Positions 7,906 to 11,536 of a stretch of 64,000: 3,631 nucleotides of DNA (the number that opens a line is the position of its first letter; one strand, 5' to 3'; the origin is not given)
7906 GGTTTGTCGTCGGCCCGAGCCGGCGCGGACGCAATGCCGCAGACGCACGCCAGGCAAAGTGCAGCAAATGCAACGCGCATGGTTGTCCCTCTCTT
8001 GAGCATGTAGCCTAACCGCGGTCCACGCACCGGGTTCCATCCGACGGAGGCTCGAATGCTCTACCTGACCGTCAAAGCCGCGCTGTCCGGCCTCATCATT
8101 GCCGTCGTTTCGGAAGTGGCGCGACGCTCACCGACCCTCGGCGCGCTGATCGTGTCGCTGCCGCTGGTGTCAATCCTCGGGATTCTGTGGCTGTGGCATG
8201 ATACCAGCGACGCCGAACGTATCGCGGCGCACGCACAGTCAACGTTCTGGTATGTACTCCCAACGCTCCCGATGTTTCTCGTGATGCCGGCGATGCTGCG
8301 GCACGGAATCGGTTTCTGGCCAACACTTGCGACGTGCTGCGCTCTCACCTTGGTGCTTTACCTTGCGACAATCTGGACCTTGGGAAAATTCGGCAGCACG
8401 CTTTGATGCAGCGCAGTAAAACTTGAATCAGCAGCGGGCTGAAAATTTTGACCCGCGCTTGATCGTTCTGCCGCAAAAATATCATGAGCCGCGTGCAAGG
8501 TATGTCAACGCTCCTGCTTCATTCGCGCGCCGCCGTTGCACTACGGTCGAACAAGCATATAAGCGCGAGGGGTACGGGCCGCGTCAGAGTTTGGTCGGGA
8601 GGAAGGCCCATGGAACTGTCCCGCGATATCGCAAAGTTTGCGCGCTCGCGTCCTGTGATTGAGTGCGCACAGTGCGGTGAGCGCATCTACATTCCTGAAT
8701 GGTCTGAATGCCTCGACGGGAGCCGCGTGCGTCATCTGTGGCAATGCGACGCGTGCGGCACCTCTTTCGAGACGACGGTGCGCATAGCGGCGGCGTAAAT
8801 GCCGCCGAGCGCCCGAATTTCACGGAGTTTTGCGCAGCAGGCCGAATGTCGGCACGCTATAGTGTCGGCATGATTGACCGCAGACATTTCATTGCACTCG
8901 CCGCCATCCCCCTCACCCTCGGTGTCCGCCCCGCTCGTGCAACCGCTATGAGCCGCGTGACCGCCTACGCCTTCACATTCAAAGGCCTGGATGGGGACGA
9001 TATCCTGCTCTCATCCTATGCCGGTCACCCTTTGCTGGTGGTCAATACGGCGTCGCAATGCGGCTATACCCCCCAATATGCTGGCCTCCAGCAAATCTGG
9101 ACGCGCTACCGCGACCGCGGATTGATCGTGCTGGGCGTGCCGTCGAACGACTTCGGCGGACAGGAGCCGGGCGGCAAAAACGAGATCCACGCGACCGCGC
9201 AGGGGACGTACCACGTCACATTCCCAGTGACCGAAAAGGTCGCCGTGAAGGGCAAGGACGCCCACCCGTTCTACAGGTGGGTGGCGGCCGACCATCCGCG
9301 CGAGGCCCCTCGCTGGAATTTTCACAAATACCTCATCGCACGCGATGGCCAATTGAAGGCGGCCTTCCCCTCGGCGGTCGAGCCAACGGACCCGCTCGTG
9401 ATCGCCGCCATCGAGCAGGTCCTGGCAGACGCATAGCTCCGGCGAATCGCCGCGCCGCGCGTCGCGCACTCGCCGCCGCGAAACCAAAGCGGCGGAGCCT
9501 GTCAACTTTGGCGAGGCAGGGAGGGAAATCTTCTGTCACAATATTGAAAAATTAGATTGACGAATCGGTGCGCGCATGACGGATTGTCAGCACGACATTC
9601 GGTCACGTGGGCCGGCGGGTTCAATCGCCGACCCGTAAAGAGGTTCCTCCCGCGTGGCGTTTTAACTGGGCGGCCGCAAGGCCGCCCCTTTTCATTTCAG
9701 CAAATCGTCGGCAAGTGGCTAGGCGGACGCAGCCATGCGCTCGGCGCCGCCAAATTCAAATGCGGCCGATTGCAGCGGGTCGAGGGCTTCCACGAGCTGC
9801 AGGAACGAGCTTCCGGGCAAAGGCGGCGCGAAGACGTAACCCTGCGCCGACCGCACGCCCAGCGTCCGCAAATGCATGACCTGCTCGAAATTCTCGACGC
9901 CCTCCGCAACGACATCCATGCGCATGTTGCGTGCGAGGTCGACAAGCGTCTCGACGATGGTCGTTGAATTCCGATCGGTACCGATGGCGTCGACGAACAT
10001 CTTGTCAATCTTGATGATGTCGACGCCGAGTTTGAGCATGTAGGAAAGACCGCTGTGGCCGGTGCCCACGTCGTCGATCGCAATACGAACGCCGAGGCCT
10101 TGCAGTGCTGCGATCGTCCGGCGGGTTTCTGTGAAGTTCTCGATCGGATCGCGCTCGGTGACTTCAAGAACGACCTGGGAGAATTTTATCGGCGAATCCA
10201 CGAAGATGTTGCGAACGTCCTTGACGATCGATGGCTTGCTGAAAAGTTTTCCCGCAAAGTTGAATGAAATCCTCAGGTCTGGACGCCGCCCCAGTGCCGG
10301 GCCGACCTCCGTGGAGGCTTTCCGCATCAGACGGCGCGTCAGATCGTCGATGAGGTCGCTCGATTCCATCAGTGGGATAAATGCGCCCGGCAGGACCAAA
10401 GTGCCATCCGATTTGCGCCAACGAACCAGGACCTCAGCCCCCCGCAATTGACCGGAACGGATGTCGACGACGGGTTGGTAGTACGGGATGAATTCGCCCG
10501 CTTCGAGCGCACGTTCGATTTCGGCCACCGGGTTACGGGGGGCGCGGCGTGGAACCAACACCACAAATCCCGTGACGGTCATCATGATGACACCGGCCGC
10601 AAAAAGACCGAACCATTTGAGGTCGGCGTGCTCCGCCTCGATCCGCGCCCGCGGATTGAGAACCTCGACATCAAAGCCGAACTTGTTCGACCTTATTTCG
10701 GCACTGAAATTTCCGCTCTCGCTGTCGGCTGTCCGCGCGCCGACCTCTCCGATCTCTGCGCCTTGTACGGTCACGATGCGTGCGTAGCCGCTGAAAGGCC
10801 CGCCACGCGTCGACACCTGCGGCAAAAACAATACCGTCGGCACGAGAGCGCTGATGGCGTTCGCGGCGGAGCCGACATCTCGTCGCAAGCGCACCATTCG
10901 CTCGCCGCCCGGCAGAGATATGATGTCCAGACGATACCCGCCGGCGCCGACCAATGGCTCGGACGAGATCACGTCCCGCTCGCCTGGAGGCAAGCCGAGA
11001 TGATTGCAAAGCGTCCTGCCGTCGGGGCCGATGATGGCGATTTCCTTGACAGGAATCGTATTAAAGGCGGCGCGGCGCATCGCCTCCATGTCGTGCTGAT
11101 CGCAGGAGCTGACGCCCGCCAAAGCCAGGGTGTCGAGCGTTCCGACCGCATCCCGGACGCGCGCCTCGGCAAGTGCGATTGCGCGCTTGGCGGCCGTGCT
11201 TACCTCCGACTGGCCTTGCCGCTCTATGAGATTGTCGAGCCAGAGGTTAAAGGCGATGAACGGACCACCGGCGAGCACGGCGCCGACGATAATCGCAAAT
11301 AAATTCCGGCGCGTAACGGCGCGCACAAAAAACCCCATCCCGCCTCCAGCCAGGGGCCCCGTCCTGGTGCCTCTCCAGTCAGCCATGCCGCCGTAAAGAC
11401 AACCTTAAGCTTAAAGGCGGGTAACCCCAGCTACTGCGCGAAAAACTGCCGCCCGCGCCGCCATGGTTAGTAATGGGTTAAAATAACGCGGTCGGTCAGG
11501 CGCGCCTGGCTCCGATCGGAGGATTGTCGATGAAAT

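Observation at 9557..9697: Orphan sRNA candidate with an anti-Shine-Dalgarno seed between gpx and the EAL gene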

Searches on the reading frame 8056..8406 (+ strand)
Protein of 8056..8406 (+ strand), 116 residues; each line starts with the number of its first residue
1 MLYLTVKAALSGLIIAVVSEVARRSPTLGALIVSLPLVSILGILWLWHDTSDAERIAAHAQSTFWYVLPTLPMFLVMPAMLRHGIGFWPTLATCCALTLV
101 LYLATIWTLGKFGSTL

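Call 9: search_protein_families(library=pfam, proteins=[window:8056-8406:+])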
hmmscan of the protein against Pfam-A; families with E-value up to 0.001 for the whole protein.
window:8056-8406:+ (116 aa): 1 family
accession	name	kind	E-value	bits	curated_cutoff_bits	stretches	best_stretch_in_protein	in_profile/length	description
PF01757.29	Acyl_transf_3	-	0.00063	19.3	31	1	10-104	192-285/326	Acyltransferase domain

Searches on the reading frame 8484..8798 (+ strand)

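Call 9: search_protein_families(library=pfam, proteins=[window:8484-8798:+])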
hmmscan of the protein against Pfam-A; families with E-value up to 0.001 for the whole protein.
window:8484-8798:+ (104 aa): 1 family
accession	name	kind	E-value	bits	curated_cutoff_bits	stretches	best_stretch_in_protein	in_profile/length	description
PF11331.13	Zn_ribbon_12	-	0.00098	19.3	27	0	57-96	5-42/45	EDR4 zinc-ribbon domain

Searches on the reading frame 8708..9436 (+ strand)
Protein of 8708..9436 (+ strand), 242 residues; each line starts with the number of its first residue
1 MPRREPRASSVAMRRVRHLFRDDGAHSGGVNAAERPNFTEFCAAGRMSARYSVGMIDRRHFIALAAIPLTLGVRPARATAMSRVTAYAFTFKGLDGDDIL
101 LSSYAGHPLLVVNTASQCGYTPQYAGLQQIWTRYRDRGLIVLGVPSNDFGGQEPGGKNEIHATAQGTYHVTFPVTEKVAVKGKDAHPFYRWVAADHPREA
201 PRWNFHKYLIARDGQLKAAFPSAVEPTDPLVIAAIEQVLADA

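Call 9: search_protein_families(library=pfam, proteins=[window:8708-9436:+])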
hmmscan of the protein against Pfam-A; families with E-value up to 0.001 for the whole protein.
window:8708-9436:+ (242 aa): 1 family
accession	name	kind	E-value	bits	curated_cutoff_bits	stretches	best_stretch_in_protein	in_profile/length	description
PF00255.25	GSHPx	-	3.5e-31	107.4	27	1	87-192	2-107/108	Glutathione peroxidase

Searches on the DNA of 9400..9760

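Call 4: search_rna_families(source=window, start=9400, end=9760, threshold=evalue, max_evalue=10, show_alignments=3)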
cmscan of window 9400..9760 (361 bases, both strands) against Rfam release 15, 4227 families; matches with E-value up to 10: 5.
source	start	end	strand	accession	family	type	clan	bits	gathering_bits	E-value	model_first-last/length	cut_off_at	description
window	9670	9730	-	RF00758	mir-346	Gene; miRNA;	-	17.3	80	2.2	15-82/95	no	mir-346 microRNA precursor family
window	9435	9491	+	RF03929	mir-6579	Gene; miRNA;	-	14.4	47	8.8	1-68/68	no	mir-6579 microRNA precursor family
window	9642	9702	+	RF00519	suhB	Gene; sRNA;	CL00108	13.1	41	4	1-77/77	no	Makes More Granules Regulator RNA (mmgR)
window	9635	9702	-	RF01808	MicX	Gene; sRNA;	-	12.3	75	2.8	1-194/194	no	MicX Vibrio cholerae sRNA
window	9668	9687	+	RF01808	MicX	Gene; sRNA;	-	10.6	75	8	16-35/194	no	MicX Vibrio cholerae sRNA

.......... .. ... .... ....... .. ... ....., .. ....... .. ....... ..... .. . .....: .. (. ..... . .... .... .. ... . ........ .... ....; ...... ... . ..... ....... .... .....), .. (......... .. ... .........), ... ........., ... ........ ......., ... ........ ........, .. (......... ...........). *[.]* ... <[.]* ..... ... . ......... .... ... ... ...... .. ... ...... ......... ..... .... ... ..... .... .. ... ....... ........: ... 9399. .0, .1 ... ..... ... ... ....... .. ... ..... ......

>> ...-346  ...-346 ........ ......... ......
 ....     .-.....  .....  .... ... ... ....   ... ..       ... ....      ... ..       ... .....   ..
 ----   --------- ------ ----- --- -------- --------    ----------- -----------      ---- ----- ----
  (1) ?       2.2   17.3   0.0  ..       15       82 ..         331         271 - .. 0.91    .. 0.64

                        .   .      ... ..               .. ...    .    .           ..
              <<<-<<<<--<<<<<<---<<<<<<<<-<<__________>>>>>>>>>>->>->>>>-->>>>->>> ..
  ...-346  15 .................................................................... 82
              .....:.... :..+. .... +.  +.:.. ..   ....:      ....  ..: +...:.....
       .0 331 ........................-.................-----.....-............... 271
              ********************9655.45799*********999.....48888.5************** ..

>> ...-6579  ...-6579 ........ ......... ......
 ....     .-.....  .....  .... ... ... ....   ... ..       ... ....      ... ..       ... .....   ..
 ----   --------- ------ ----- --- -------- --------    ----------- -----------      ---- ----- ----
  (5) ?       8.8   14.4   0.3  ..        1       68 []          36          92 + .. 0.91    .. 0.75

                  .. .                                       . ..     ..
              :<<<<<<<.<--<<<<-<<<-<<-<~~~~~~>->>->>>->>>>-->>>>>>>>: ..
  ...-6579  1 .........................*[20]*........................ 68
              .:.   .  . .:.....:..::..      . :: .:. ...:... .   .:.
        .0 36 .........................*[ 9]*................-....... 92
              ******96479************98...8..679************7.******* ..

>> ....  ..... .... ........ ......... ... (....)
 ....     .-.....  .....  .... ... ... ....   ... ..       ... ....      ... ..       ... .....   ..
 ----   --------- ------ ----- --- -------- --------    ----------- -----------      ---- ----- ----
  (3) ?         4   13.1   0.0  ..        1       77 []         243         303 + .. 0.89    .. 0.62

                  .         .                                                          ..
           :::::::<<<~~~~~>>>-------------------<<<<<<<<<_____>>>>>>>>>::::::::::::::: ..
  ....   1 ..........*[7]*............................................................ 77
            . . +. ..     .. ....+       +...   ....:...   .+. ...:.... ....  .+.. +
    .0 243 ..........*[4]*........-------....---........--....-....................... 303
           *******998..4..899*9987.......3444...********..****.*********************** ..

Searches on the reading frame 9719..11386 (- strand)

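Call 9: search_protein_families(library=pfam, proteins=[window:9719-11386:-])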
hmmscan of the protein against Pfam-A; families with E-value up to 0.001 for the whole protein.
window:9719-11386:- (555 aa): 2 families
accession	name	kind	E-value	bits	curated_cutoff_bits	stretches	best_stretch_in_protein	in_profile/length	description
PF00563.25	EAL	-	3.3e-65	220.2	31.3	1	289-522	3-236/236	EAL domain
PF12792.12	CSS-motif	-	2.9e-05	24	23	1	59-253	2-205/209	CSS motif domain associated with EAL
